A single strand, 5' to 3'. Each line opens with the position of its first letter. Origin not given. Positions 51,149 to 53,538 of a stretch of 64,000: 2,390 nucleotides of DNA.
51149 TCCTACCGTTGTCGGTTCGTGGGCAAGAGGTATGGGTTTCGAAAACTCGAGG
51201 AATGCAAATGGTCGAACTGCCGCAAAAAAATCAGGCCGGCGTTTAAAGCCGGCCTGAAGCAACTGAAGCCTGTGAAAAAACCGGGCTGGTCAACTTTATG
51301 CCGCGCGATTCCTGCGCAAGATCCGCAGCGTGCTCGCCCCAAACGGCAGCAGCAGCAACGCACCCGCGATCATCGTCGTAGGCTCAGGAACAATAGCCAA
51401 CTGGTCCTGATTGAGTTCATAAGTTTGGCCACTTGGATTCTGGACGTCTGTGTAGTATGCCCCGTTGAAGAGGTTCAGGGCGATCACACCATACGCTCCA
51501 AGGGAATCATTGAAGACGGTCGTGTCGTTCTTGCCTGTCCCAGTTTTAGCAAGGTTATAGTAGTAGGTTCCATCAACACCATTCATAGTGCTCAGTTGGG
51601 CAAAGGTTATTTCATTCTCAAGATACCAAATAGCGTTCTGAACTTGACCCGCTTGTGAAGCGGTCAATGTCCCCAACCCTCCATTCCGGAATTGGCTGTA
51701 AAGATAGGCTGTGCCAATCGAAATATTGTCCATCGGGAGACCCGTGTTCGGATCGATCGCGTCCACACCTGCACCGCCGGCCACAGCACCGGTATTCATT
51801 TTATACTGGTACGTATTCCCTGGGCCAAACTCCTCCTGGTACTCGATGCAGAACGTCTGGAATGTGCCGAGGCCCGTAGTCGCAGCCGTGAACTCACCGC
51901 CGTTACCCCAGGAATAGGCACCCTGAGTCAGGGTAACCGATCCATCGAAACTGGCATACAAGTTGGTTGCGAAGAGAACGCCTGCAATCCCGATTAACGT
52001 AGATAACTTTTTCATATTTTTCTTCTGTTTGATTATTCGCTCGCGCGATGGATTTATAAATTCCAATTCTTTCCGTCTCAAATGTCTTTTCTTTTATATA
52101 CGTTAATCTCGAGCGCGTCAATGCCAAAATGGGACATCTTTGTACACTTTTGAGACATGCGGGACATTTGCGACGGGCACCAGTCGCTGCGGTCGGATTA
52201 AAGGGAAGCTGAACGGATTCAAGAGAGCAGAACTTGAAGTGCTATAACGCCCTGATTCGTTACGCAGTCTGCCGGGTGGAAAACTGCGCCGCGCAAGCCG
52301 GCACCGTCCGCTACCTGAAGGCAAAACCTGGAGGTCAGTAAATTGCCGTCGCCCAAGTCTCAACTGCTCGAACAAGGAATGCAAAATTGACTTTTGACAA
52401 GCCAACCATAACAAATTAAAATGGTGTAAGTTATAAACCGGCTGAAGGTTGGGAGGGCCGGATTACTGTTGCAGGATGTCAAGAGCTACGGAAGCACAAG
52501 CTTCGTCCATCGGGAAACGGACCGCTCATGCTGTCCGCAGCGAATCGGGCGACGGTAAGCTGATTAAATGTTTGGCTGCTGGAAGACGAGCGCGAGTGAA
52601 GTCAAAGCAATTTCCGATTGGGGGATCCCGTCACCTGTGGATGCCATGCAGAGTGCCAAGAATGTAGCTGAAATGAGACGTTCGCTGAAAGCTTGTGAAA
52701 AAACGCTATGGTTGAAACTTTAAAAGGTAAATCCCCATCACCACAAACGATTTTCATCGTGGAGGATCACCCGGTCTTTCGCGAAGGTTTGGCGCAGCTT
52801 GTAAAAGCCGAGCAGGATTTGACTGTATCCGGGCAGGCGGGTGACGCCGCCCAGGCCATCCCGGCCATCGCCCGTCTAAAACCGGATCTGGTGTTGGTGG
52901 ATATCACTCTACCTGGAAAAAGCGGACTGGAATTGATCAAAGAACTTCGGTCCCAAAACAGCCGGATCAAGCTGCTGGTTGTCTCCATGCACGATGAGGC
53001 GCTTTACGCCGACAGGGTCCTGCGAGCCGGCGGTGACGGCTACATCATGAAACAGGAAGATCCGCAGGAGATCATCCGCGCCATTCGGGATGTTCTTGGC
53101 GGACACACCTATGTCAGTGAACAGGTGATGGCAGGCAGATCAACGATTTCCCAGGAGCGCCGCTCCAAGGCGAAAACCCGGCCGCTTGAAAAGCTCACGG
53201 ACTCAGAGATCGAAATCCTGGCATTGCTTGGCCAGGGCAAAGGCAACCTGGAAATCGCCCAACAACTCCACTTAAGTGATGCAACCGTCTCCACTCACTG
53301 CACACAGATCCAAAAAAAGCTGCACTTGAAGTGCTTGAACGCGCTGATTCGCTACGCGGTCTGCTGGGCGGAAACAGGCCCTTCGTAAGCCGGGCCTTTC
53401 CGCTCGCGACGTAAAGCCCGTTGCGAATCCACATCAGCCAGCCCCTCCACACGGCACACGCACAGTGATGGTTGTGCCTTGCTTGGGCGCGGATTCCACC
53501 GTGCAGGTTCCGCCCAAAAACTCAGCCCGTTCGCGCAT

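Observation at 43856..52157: A shared promoter/operator module of about 40 bp precedes every transcription unit of the surface-protein cluster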

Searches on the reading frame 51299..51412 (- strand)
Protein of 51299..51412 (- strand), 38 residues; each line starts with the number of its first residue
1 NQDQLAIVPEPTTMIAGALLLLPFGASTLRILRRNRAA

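Call 74: search_protein_families(library=ncbifam, proteins=[window:51299-51412:-], max_evalue=10)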
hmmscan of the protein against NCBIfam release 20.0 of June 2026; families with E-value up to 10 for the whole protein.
seq(38 aa): 2 families
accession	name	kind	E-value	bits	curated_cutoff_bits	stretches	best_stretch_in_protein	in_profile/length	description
NF041528.1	strep_LAETG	domain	0.016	15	30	1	12-34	11-34/35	LAETG motif-containing sortase-dependent surface protein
TIGR02595.1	PEP_CTERM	domain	0.11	13.4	16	1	8-34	1-24/24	PEP-CTERM sorting domain-containing protein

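Call 75: search_protein_families(library=pfam, proteins=[window:51299-51412:-], max_evalue=10)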
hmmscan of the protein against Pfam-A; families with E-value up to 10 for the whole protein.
seq(38 aa): 1 family
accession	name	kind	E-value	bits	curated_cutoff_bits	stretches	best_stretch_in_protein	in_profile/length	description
PF07589.16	PEP-CTERM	-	1.4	9.6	20.7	1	8-25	2-20/24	PEP-CTERM motif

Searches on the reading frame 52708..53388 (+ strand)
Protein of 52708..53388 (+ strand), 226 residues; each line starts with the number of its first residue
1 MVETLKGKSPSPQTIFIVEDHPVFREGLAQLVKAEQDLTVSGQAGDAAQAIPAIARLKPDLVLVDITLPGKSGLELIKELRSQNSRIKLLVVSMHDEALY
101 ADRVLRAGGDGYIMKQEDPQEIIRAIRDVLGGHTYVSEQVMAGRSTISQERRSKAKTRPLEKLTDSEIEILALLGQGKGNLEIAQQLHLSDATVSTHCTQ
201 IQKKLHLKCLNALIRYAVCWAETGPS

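Call 6: search_protein_families(library=pfam, proteins=[window:52708-53388:+], max_evalue=0.01)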
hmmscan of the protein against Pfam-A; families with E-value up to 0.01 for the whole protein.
window:52708-53388:+ (226 aa): 3 families
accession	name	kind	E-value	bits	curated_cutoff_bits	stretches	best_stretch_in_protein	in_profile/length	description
PF00072.30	Response_reg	-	6.4e-26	91.2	30.2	1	15-127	1-111/111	Response regulator receiver domain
PF00196.25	GerE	-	2.8e-14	52.9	23.5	1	162-217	2-57/57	Bacterial regulatory proteins, luxR family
PF13936.12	HTH_38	-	0.00033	20.8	27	1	162-199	4-42/44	Helix-turn-helix domain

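Call 13: search_protein_families(library=ncbifam, proteins=[window:52708-53388:+], max_evalue=0.01)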
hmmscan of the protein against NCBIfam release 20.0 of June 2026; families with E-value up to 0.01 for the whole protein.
window:52708-53388:+ (226 aa): 110 families (the best 25 are shown)
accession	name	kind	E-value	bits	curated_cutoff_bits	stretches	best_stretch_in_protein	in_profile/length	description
NF052445.1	RespRegMctR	equivalog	2.7e-45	154.3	300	1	14-218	3-200/205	two-component system response regulator MctR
NF007935.0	PRK10651.1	equivalog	5.6e-44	149.9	250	1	11-209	5-202/216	two-component system response regulator NarL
NF007403.0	PRK09935.1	equivalog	7.2e-37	127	271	1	12-219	3-206/210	fimbria biosynthesis transcriptional regulator FimZ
NF011896.0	PRK15369.1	equivalog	4.5e-35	121.2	242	1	13-217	4-204/211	two component system response regulator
NF007708.0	PRK10403.1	equivalog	6e-35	120.6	343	1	12-209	6-200/215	nitrate/nitrite response regulator protein NarP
NF047785.1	respo_reg_MadR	equivalog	4.9e-34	117.5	300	1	15-207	3-193/209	MadR family response regulator transcription factor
NF007018.1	PRK09483.1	equivalog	1.2e-33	116.7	280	1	15-218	4-204/217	UvrY/SirA/GacA family response regulator transcription factor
NF007419.0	PRK09958.1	equivalog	4.3e-30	104.8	251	1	15-217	3-198/204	acid-sensing system DNA-binding response regulator EvgA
NF041830.1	RR_TF_ErdR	exception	2.3e-24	86.3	390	1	14-208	3-196/213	response regulator transcription factor ErdR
NF007685.0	PRK10360.1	equivalog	5.3e-23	81.9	258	1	14-207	3-182/196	response regulator transcription factor UhpA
NF006900.1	PRK09390.1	equivalog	2e-19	70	255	1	13-218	5-198/203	response regulator FixJ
NF007505.1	PRK10100.1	equivalog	4.6e-18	65.6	250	1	37-222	21-200/204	biofilm master transcriptional regulator CsgD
NF040689.1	MtrAB_MtrA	equivalog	1.4e-16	60.6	300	1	15-177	1-161/219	MtrAB system response regulator MtrA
NF008677.0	PRK11697.1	equivalog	2.4e-16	59.8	246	1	15-129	4-115/238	two-component system response regulator BtsR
TIGR02154.1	PhoB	equivalog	3.7e-16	59.1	296.2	1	13-148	3-140/226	phosphate regulon transcriptional regulator PhoB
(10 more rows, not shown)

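Call 34: search_solved_structures(query=window:52708-53388:+, max_evalue=1e-10, show_alignments=0)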
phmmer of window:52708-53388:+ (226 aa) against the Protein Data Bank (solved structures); distinct sequences matched with E-value up to 1e-10: 41.
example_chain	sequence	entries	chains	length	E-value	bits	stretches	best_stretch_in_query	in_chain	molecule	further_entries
1a04_A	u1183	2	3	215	7.1e-35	123.7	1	10-209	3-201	NITRATE/NITRITE RESPONSE REGULATOR PROTEIN NARL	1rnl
3c3w_A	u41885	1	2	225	4.1e-30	108.1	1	15-208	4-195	TWO COMPONENT TRANSCRIPTIONAL REGULATORY PROTEIN DEVR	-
7ve6_A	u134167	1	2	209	5.6e-26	94.6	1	15-217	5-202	Response regulator protein VraR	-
4gvp_A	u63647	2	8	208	5.9e-26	94.6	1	15-217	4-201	Response regulator protein vraR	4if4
4ldz_A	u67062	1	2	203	3.4e-25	92.1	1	11-209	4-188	Transcriptional regulatory protein DesR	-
3cz5_A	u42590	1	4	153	2e-24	89.6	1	11-140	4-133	Two-component response regulator, LuxR family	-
5f64_A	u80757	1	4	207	8.8e-24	87.5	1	15-217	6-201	Positive transcription regulator EvgA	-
4zmr_A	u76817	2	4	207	9.1e-24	87.4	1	13-206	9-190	Response regulator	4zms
8zwn_A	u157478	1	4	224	1.3e-23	86.9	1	15-217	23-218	DNA-binding transcriptional activator EvgA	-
4hye_A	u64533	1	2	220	1.4e-23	86.8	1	14-206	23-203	Response regulator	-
5hev_A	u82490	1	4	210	2e-23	86.3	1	15-209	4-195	Response regulator protein VraR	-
3eul_A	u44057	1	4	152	9.4e-20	74.3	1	9-143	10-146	POSSIBLE NITRATE/NITRITE RESPONSE TRANSCRIPTIONAL REGULATORY PROTEIN NARL (DNA-binding res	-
4yn8_A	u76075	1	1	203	1.3e-18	70.6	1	15-212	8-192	Response regulator ChrA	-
9xzo_A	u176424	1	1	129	2.1e-18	69.9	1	15-135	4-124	De novo protein M1X0B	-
4le0_A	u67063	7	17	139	4.2e-18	68.9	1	11-141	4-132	Transcriptional regulatory protein DesR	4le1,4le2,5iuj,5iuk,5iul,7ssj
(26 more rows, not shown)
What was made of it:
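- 52708..53388 (+): NarL/LuxR-type response regulator, a candidate box-binding protein. Calls 6, 13 and 34.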

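Call 49: find_homologous_proteins(query=window:52708-53388:+, max_evalue=1e-40)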
Query window:52708-53388:+ (226 aa): 5198 proteins with E <= 1e-40 among 6438 candidates; the best 120 are listed.
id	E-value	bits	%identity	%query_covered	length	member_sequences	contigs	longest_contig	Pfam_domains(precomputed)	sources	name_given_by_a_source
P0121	3.1e-125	434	91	99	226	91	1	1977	PF00196.26,PF00072.31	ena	-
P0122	9.1e-120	416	88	100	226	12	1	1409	PF00196.26,PF00072.31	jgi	jgi:DNA-binding NarL/FixJ family response regulator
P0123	5.8e-118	410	86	100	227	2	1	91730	PF00196.26,PF00072.31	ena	-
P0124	2.0e-117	408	90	94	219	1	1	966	PF00196.26,PF00072.31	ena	-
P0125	6.6e-116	403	85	100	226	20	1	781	PF00196.26,PF00072.31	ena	-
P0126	1.2e-114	399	82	100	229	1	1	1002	PF00196.26,PF00072.31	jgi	jgi:DNA-binding NarL/FixJ family response regulator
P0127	4.9e-113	394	89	93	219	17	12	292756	PF00196.26,PF00072.31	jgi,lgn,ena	jgi:DNA-binding NarL/FixJ family response regulator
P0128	2.9e-110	385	81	99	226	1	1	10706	PF00196.26,PF00072.31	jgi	jgi:DNA-binding NarL/FixJ family response regulator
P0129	3.3e-109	381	79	99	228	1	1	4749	PF00196.26,PF00072.31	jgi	jgi:DNA-binding NarL/FixJ family response regulator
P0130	4.2e-108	378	78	98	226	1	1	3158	PF00196.26,PF00072.31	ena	-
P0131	9.6e-107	373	79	99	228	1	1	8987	PF00196.26,PF00072.31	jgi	jgi:DNA-binding NarL/FixJ family response regulator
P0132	4.4e-103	361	74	99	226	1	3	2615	PF00196.26,PF00072.31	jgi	jgi:DNA-binding NarL/FixJ family response regulator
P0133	5.6e-102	358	75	99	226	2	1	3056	PF00196.26,PF00072.31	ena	-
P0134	1.2e-101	357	75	100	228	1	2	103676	PF00196.26,PF00072.31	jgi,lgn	jgi:DNA-binding NarL/FixJ family response regulator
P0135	1.1e-100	353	74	100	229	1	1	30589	PF00196.26,PF00072.31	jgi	jgi:DNA-binding NarL/FixJ family response regulator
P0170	2.4e-90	320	68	96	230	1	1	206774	PF00196.26,PF00072.31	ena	-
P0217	1.9e-88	313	66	97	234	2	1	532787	PF00196.26,PF00072.31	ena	-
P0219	2.1e-88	313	67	96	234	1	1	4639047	PF00196.26,PF00072.31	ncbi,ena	-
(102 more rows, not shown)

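Call 50: find_encoding_contigs(protein=P0219, flank=10000, max_places=1)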
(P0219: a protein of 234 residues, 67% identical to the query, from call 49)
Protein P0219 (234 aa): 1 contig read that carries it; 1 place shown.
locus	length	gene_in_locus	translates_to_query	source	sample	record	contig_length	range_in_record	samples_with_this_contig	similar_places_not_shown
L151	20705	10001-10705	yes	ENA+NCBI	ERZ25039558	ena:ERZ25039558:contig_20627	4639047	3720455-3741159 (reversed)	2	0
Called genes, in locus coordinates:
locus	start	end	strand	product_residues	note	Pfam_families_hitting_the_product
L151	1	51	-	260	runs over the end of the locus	-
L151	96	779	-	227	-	-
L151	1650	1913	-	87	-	-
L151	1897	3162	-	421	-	PF07719:TPR_2 (faint), PF13371:TPR_9 (faint), PF13428:TPR_14 (faint), PF13432:TPR_16 (faint), PF00515:TPR_1 (faint), PF13181:TPR_8 (faint), PF23914:TPR_CcmH_CycH (weak), PF13469:Sulfotransfer_3, +3 more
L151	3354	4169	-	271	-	-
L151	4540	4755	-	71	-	-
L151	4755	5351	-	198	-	-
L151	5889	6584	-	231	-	-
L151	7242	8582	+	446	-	-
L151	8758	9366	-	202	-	-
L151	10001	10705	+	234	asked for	PF00072:Response_reg, PF00196:GerE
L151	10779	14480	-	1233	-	PF00989:PAS, PF08448:PAS_4, PF13188:PAS_8, PF13426:PAS_9, PF00989:PAS, PF13426:PAS_9, PF08447:PAS_3, PF00989:PAS, +21 more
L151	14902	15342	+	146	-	-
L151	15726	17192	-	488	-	-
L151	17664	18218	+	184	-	PF00239:Resolvase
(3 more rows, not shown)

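Call 51: find_encoding_contigs(protein=P0134, flank=10000, max_places=1)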
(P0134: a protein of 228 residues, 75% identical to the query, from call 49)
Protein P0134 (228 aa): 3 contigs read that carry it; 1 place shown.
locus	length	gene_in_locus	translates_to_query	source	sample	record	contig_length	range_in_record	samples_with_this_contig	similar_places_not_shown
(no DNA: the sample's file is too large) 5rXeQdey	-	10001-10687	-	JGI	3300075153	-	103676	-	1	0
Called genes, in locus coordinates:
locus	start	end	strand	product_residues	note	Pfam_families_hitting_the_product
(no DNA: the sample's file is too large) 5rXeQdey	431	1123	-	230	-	-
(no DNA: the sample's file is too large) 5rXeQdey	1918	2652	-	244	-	-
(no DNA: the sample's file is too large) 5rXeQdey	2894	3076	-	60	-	-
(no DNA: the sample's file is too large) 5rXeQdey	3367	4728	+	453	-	-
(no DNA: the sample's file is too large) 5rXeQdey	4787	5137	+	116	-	-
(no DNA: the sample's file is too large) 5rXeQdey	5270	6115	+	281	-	-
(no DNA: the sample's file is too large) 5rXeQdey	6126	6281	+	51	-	-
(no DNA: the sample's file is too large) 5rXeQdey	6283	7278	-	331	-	PF12760:Zn_ribbon_IS1595, PF12762:DDE_Tnp_IS1595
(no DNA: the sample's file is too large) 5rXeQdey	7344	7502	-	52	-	-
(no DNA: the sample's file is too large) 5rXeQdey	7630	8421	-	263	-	-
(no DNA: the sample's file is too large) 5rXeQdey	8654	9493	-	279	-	-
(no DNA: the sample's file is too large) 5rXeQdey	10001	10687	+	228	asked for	PF00072:Response_reg, PF00196:GerE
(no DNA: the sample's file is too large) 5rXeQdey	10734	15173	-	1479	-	PF00072:Response_reg, PF00989:PAS, PF08448:PAS_4, PF13426:PAS_9, PF00989:PAS, PF08448:PAS_4, PF13426:PAS_9, PF00989:PAS, +32 more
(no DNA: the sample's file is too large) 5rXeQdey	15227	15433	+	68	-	-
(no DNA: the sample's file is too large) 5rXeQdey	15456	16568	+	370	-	PF01408:GFO_IDH_MocA, PF22725:GFO_IDH_MocA_C3, PF02894:GFO_IDH_MocA_C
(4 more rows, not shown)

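Call 52: find_encoding_contigs(protein=P0170, flank=10000, max_places=1)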
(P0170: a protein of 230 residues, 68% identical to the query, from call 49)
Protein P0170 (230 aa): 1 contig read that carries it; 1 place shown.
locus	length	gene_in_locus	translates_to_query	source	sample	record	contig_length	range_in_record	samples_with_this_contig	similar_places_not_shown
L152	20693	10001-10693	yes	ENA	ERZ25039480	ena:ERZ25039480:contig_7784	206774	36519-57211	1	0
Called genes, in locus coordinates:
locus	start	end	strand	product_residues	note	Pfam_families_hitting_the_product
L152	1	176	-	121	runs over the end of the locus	-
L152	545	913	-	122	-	-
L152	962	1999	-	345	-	PF00069:Pkinase, PF13432:TPR_16 (faint), PF14559:TPR_19 (weak)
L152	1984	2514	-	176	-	-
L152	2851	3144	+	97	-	PF13905:Thioredoxin_8 (weak)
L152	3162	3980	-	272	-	PF13620:CarboxypepD_reg (weak)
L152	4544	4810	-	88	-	PF25173:Beta-prop_WDR3_1st (weak), PF25174:Beta-prop_THOC3 (weak)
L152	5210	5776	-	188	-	-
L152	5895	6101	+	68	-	-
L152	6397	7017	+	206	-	-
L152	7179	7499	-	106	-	PF23381:Beta-prop_IFT122_1st, PF23393:Beta-prop_WDR90_POC16_2nd, PF23414:Beta-prop_EML_2, PF24814:WD40_Prp19, PF25173:Beta-prop_WDR3_1st, PF25175:Beta-prop_WDR5, PF25391:WD40_Gbeta, PF24780:WD40_MABP1-WDR62_1st, +28 more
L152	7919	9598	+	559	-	PF00041:fn3 (faint), PF15780:ASH (faint), PF22065:Cep192_D7 (faint), PF22544:HYDIN_VesB_CFA65-like_Ig (faint), PF18676:MBG_2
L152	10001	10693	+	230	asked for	PF00072:Response_reg, PF00196:GerE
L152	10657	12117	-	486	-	PF00072:Response_reg, PF00989:PAS, PF13188:PAS_8 (weak), PF08448:PAS_4, PF13426:PAS_9, PF08447:PAS_3, PF07730:HisKA_3, PF02518:HATPase_c, +1 more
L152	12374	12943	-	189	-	PF10502:Peptidase_S26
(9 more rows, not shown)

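Call 53: find_encoding_contigs(protein=P0217, flank=10000, max_places=1)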
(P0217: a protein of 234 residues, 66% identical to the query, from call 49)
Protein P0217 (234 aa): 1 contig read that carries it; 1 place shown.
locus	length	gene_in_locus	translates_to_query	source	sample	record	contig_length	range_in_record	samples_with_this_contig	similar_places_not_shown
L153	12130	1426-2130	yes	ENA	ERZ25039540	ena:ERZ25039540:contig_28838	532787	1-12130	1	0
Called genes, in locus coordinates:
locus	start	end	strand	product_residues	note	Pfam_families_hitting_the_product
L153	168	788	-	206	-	-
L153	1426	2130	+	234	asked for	PF00072:Response_reg, PF00196:GerE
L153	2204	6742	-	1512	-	PF00072:Response_reg, PF00989:PAS, PF08447:PAS_3, PF08448:PAS_4, PF13426:PAS_9, PF00989:PAS, PF08448:PAS_4, PF13426:PAS_9, +32 more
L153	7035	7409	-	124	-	-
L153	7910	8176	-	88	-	PF07660:STN (faint)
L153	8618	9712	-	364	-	PF02371:Transposase_20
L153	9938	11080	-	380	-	PF05598:DUF772, PF01609:DDE_Tnp_1 (weak)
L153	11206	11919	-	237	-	-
